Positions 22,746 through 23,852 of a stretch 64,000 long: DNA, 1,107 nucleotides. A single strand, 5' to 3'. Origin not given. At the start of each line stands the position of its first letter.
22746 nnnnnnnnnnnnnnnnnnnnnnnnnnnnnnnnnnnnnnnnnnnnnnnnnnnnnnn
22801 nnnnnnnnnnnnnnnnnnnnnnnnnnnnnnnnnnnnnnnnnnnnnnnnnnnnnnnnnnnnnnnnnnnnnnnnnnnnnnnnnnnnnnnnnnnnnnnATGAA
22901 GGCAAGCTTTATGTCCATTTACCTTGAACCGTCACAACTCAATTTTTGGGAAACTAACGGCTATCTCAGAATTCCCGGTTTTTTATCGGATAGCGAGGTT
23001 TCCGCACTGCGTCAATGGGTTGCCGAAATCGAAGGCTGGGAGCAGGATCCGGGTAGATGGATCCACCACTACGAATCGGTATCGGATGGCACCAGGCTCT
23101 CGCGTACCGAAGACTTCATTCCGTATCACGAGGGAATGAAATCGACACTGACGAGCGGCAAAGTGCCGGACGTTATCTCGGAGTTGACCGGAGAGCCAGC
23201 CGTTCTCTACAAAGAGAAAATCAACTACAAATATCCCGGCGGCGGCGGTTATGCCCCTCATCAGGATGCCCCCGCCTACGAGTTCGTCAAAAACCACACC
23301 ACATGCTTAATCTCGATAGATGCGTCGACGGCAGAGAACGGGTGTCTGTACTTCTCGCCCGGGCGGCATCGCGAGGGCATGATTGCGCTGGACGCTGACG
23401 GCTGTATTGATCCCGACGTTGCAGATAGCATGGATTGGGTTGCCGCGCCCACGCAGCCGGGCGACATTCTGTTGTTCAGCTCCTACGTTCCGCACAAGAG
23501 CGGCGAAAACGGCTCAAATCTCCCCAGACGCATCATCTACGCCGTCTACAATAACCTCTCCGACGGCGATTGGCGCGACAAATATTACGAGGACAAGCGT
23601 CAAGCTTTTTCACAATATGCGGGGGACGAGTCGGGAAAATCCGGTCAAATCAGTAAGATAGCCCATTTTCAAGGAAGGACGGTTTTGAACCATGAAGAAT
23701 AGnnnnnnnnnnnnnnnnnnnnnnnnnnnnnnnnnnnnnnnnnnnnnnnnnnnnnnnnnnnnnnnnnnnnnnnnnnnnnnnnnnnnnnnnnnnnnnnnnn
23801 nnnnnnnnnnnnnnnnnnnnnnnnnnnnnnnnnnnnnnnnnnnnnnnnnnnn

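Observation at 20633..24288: Phosphorus-scavenging cluster: secreted metallophosphoesterase plus PhnY/PhnZ-like oxidative phosphonate C-P cleavage pair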

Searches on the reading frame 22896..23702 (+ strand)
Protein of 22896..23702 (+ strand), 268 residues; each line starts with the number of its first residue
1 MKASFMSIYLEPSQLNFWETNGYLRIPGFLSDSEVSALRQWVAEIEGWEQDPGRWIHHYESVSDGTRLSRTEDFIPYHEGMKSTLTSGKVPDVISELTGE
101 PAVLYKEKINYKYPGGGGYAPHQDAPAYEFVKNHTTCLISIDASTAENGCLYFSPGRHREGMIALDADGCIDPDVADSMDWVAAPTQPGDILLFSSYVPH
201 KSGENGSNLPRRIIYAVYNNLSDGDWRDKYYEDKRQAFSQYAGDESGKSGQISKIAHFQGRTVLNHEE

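Call 3: search_protein_families(library=pfam, proteins=[window:22896-23702:+], max_evalue=0.01)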
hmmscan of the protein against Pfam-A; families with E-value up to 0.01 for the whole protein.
window:22896-23702:+ (268 aa): 2 families
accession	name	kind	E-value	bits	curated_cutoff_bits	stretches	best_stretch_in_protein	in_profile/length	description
PF05721.19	PhyH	-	1.3e-29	104.5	22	1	18-212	1-212/213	Phytanoyl-CoA dioxygenase (PhyH)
PF13759.12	2OG-FeII_Oxy_5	-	0.0098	16.7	27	0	174-212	58-96/101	Putative 2OG-Fe(II) oxygenase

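Call 4: search_protein_families(library=ncbifam, proteins=[window:22896-23702:+], max_evalue=0.01)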
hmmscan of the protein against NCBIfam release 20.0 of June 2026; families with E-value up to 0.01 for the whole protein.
window:22896-23702:+ (268 aa): 3 families
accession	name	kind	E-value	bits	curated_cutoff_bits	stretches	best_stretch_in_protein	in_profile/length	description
NF052437.1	MPhHdxlPhnYGIM8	equivalog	2.7e-106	354.8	500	1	6-262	1-256/260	methylphosphonate hydroxylase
TIGR02408.1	ectoine_ThpD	equivalog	0.00098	18.5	336.5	0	187-225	216-254/277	ectoine hydroxylase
TIGR01762.1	chlorin-enz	subfamily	0.0062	15.9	226.3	0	135-159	134-158/288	chlorinating enzyme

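Call 6: search_solved_structures(query=window:22896-23702:+, max_evalue=0.001, show_alignments=2)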
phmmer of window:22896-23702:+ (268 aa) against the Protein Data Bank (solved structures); distinct sequences matched with E-value up to 0.001: 8.
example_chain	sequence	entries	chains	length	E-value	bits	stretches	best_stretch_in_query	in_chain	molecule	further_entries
2opw_A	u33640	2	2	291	1.8e-12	50.6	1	82-213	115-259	PHYHD1 protein | Phytanoyl-CoA dioxygenase domain-containing protein 1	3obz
4xab_A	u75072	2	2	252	2.2e-07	33.9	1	112-218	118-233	EvdO2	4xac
5ep9_A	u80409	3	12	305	2.5e-07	33.7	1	19-213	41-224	SnoN,Epimerase SnoN | SnoN,SnoN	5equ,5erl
3emr_A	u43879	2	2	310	2.1e-06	30.7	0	12-159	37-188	EctD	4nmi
6ec3_A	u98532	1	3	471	1.1e-05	28.3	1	92-218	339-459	Methyltransferase domain-containing protein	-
5epa_A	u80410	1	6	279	2.2e-05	27.4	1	13-219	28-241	SnoK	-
7dzz_A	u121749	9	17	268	0.00074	22.3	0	11-222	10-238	Phytanoyl-CoA dioxygenase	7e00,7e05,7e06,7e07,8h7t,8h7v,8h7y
7e01_A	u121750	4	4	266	0.00074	22.3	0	11-222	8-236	Phytanoyl-CoA dioxygenase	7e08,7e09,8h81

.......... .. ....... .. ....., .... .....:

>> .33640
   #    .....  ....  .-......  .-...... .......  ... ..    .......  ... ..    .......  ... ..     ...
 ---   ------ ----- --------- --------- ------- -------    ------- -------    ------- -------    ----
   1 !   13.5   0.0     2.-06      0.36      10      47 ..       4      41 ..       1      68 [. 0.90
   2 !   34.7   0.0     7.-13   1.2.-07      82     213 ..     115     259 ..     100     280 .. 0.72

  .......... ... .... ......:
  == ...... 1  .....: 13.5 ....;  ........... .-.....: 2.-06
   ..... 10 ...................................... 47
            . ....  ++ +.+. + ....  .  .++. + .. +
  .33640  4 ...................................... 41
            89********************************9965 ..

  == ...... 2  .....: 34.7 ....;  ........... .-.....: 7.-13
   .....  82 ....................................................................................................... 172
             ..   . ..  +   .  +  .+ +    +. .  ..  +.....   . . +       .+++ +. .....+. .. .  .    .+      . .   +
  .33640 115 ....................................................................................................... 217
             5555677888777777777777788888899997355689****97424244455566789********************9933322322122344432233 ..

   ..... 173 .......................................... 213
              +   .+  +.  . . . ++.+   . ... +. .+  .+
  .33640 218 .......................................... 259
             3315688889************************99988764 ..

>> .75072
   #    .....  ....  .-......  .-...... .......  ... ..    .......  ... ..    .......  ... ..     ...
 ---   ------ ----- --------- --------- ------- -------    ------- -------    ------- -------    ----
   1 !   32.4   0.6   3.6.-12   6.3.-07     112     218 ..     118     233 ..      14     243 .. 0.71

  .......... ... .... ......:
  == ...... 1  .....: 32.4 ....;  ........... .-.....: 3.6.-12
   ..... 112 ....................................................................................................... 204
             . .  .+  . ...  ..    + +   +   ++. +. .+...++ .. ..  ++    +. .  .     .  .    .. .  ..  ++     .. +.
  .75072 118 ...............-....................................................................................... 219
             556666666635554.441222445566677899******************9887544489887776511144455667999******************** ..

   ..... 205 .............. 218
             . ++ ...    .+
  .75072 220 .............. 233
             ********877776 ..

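Call 53: find_homologous_proteins(query=window:22896-23702:+, max_evalue=1e-10)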
Query window:22896-23702:+ (268 aa): 1424 proteins with E <= 1e-10 among 1671 candidates; the best 120 are listed.
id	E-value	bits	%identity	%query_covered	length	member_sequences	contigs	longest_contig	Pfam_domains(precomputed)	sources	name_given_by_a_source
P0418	7.3e-168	575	93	98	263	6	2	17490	PF05721.20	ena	-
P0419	1.2e-163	561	90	98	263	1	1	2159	PF05721.20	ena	-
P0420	7.9e-161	552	89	98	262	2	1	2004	PF05721.20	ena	-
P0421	9.1e-160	549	88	98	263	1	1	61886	PF05721.20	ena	-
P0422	2.3e-158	544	88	98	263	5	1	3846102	PF05721.20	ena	-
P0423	6.6e-157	539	87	98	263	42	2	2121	PF05721.20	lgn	-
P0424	2.7e-155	534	85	98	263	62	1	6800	PF05721.20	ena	-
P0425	4.4e-152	523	84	98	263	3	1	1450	PF05721.20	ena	-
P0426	2.9e-146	504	82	98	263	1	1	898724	PF05721.20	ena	-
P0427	5.7e-123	428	87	78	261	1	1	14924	PF05721.20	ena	-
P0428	2.8e-122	426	68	98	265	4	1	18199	PF05721.20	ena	-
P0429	3.0e-120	419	67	98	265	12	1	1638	PF05721.20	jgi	jgi:hypothetical protein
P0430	1.5e-118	413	66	96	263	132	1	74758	PF05721.20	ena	-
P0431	5.5e-117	408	66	98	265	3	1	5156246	PF05721.20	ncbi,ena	-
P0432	4.4e-116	405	67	97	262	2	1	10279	PF05721.20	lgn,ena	-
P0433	8.2e-116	404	67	97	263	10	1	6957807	PF05721.20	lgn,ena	-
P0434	1.0e-115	404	66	96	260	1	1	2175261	PF05721.20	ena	-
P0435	1.1e-115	404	66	97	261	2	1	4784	PF05721.20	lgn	-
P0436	2.0e-115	403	66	96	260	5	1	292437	PF05721.20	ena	-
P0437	2.7e-115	403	66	96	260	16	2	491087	PF05721.20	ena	-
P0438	3.4e-115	402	66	98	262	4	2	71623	PF05721.20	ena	-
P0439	5.9e-115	402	65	98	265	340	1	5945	PF05721.20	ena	-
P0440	1.2e-114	401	65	97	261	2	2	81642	PF05721.20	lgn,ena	-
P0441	1.4e-114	400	65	97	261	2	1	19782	PF05721.20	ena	-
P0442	2.8e-114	399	64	97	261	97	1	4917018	PF05721.20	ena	-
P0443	3.9e-114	399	66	97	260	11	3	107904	PF05721.20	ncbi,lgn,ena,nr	ncbi:MAG: phytanoyl-CoA dioxygenase family protein [Candidatus Poribacteria bacterium]|nr:phytanoyl-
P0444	5.2e-114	399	64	99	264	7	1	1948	PF05721.20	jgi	-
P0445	8.1e-114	398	65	96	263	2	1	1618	PF05721.20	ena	-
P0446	1.2e-113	397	65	97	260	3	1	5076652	PF05721.20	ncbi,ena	-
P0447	1.8e-113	397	67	94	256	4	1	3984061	PF05721.20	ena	-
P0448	1.9e-113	397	66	96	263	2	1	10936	PF05721.20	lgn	-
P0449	1.9e-113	397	66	96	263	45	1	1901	PF05721.20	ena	-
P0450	2.2e-113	396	64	98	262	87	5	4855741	PF05721.20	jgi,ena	jgi:hypothetical protein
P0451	2.9e-113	396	64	97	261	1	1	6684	PF05721.20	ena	-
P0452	3.1e-113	396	66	93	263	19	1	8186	PF05721.20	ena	-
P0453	7.4e-113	395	63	97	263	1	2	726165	PF05721.20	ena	-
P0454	7.7e-113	395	64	97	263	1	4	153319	PF05721.20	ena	-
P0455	1.0e-112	394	62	97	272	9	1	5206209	PF05721.20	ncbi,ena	-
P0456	1.1e-112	394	63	98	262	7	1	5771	PF05721.20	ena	-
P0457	1.1e-112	394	65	94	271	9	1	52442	PF05721.20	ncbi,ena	-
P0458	1.2e-112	394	66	93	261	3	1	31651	PF05721.20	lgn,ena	-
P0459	1.3e-112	394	65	94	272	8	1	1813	PF05721.20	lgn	-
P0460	1.7e-112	394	64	97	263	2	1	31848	PF05721.20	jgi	-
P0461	2.1e-112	393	66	93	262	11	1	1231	PF05721.20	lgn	-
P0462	2.6e-112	393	64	97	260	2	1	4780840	PF05721.20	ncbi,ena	-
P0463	2.9e-112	393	64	97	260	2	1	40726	PF05721.20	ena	-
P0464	7.1e-112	392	65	96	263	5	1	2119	PF05721.20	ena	-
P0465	8.9e-112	391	67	93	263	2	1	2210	PF05721.20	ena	-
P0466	9.1e-112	391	66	93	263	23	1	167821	PF05721.20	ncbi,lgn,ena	-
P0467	1.0e-111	391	65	95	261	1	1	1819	PF05721.20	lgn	-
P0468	1.0e-111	391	63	97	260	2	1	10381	PF05721.20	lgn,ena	-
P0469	1.4e-111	391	63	96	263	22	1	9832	PF05721.20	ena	-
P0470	1.6e-111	390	64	96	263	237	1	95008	PF05721.20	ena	-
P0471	1.8e-111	390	62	96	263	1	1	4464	PF05721.20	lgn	-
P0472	2.7e-111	390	64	93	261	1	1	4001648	PF05721.20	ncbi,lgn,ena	-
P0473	3.9e-111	389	63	98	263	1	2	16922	PF05721.20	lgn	-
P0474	8.9e-111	388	61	96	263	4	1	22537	PF05721.20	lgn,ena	-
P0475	3.5e-110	386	62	96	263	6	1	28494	PF05721.20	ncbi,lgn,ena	-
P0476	5.1e-110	385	62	96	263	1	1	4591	PF05721.20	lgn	-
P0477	5.7e-110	385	64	98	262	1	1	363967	PF05721.20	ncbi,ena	-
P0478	6.6e-110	385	63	95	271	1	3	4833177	PF05721.20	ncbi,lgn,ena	-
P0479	6.7e-110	385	61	97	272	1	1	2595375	PF05721.20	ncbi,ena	-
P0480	7.6e-110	385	65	93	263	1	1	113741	PF05721.20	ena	-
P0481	8.3e-110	385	65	93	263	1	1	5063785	PF05721.20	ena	-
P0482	2.1e-109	383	63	96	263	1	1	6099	PF05721.20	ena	-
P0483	2.2e-109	383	62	97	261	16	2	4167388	PF05721.20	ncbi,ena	-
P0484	2.4e-109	383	65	93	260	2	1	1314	PF05721.20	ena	-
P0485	5.3e-109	382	63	96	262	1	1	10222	PF05721.20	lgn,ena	-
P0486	1.5e-108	381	65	91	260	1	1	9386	PF05721.20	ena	-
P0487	2.3e-108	380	63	95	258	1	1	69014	PF05721.20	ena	-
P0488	2.4e-108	380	65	93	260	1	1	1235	PF05721.20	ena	-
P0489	2.9e-108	380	62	97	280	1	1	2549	PF05721.20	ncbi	-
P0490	6.1e-108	379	63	95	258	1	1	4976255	PF05721.20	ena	-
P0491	7.7e-108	378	60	97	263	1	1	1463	PF05721.20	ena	-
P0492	3.9e-106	373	65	95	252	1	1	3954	PF05721.20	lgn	-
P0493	3.1e-103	363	61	92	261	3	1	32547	PF05721.20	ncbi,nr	ncbi:MAG: phytanoyl-CoA dioxygenase family protein [Fuerstiella sp.]|nr:phytanoyl-CoA dioxygenase fa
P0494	3.2e-103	363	57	97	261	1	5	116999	PF05721.20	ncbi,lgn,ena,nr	ncbi:MAG: phytanoyl-CoA dioxygenase family protein [Planctomycetota bacterium]|nr:MAG: phytanoyl-CoA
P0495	2.1e-102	360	60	93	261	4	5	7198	PF05721.20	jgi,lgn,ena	-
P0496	4.3e-102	359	61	98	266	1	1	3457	PF05721.20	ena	-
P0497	4.6e-101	356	57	94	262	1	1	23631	PF05721.20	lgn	-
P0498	1.1e-100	355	61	92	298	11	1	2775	PF05721.20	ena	-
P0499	3.2e-100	353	84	66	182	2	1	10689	PF05721.20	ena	-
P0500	5.6e-100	352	58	95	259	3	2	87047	PF05721.20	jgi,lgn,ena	-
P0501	3.4e-98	347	58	97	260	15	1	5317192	PF05721.20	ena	-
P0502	3.7e-97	343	58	92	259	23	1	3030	PF05721.20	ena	-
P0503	8.8e-97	342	56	93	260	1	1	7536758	PF05721.20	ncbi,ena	-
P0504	1.8e-96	341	55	96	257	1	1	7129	PF05721.20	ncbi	-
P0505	1.2e-95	338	56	94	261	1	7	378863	PF05721.20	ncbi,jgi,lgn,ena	-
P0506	1.8e-95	338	55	96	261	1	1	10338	PF05721.20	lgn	-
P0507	2.9e-95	337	56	96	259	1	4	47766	PF05721.20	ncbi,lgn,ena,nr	ncbi:MAG: phytanoyl-CoA dioxygenase family protein [Verrucomicrobiae bacterium]|nr:phytanoyl-CoA dio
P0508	9.7e-95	335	56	95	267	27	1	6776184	PF05721.20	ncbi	-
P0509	1.7e-94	335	56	96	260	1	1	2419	PF05721.20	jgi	jgi:Phytanoyl-CoA dioxygenase (PhyH)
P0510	3.1e-94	334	54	96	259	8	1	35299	PF05721.20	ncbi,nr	ncbi:MAG: phytanoyl-CoA dioxygenase family protein [Planctomycetota bacterium]|nr:phytanoyl-CoA diox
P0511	3.9e-94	333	55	96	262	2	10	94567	PF05721.20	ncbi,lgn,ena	-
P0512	1.2e-92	328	56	92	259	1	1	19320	PF05721.20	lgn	-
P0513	1.3e-92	328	54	95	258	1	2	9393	PF05721.20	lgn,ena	-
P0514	2.9e-92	327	54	94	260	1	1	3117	PF05721.20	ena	-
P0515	3.1e-92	327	53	96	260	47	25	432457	PF05721.20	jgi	jgi:hypothetical protein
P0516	3.3e-92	327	53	97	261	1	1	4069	PF05721.20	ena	-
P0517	5.1e-92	326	55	97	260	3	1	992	PF05721.20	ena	-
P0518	9.6e-92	325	54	96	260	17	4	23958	PF05721.20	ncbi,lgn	-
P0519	1.8e-91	325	52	96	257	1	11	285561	PF05721.20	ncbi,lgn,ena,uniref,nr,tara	ncbi:phytanoyl-CoA dioxygenase family protein [Gimesia sp.]|uniref:phytanoyl-CoA dioxygenase family 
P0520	2.2e-91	324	53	96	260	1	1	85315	PF05721.20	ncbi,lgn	-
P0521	4.3e-91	323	56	96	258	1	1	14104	PF05721.20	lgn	-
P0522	5.5e-91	323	53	96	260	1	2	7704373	PF05721.20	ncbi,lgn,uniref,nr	ncbi:methylphosphonate hydroxylase [Gimesia fumaroli]|uniref:Phytanoyl-CoA dioxygenase (PhyH) n=1 Ta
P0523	7.2e-91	323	54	95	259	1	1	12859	PF05721.20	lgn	-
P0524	3.1e-90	321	53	96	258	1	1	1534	PF05721.20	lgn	-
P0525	4.4e-90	320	54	93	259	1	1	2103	PF05721.20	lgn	-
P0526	5.0e-90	320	53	96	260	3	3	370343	PF05721.20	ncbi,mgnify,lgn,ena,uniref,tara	ncbi:phytanoyl-CoA dioxygenase family protein [uncultured Gimesia sp.]|mgnify:CR=1 FL=1|uniref:phyta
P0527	5.4e-90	320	56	92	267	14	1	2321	PF05721.20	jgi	jgi:hypothetical protein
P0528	5.8e-90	320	55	93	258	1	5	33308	PF05721.20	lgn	-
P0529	6.9e-90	319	55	95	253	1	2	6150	PF05721.20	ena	-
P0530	1.9e-89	318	66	74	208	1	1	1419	PF05721.20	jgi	-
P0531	3.7e-89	317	54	92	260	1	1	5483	PF05721.20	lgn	-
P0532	4.3e-89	317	51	96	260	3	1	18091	PF05721.20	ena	-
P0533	1.3e-88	315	54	93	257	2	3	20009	PF05721.20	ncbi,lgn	-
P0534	2.6e-88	314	52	97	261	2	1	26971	PF05721.20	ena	-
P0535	3.8e-88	314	52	93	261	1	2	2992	PF05721.20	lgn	-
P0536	4.0e-88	314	55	96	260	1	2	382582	PF05721.20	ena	-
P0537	2.6e-87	311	54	91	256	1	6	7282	PF05721.20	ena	-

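Call 56: search_protein_families(library=ncbifam, proteins=[P0522, P0519, P0526, P0493, P0494, P0503, P0507, P0508, P0428, P0443], max_evalue=1e-10)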
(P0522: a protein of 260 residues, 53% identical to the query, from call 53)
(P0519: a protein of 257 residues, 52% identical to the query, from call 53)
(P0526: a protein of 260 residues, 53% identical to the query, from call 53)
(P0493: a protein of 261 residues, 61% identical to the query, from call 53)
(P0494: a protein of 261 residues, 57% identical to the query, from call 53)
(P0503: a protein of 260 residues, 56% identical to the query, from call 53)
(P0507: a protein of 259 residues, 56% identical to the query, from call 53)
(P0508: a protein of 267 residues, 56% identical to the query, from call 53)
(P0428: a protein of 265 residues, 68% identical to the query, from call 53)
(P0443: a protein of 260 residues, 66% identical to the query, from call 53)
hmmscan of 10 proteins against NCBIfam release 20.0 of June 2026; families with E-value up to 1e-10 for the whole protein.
P0522 (260 aa): 1 family
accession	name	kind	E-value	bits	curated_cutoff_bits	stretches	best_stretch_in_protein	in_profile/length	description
NF052437.1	MPhHdxlPhnYGIM8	equivalog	2.3e-154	512.4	500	1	1-260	1-260/260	methylphosphonate hydroxylase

P0519 (257 aa): 1 family
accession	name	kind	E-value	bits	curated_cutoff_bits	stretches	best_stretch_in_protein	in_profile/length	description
NF052437.1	MPhHdxlPhnYGIM8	equivalog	1e-162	539.7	500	1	1-257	1-257/260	methylphosphonate hydroxylase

P0526 (260 aa): 1 family
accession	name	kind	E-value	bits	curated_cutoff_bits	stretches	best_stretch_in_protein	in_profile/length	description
NF052437.1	MPhHdxlPhnYGIM8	equivalog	1e-155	516.8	500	1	1-259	1-259/260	methylphosphonate hydroxylase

P0493 (261 aa): 1 family
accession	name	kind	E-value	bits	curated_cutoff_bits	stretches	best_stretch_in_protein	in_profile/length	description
NF052437.1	MPhHdxlPhnYGIM8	equivalog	5.8e-114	379.9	500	1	5-259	5-257/260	methylphosphonate hydroxylase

P0494 (261 aa): 1 family
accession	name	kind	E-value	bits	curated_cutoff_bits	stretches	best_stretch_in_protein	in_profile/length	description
NF052437.1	MPhHdxlPhnYGIM8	equivalog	8.2e-116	386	500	1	5-257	5-256/260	methylphosphonate hydroxylase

P0503 (260 aa): 1 family
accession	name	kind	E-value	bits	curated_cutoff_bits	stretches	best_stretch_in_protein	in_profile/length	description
NF052437.1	MPhHdxlPhnYGIM8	equivalog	1.2e-110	369.1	500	1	4-256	5-255/260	methylphosphonate hydroxylase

P0507 (259 aa): 1 family
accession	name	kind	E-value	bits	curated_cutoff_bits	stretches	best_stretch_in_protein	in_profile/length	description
NF052437.1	MPhHdxlPhnYGIM8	equivalog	8.2e-101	336.8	500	1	2-257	4-256/260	methylphosphonate hydroxylase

P0508 (267 aa): 1 family
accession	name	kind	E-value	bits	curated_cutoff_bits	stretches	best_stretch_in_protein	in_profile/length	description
NF052437.1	MPhHdxlPhnYGIM8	equivalog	2e-105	352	500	1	14-264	5-255/260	methylphosphonate hydroxylase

P0428 (265 aa): 1 family
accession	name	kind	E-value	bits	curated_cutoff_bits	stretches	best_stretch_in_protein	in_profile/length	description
NF052437.1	MPhHdxlPhnYGIM8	equivalog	6.5e-106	353.5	500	1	9-257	9-256/260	methylphosphonate hydroxylase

P0443 (260 aa): 1 family
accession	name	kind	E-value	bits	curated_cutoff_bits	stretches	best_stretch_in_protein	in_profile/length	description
NF052437.1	MPhHdxlPhnYGIM8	equivalog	8.2e-108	359.8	500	1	9-257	10-257/260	methylphosphonate hydroxylase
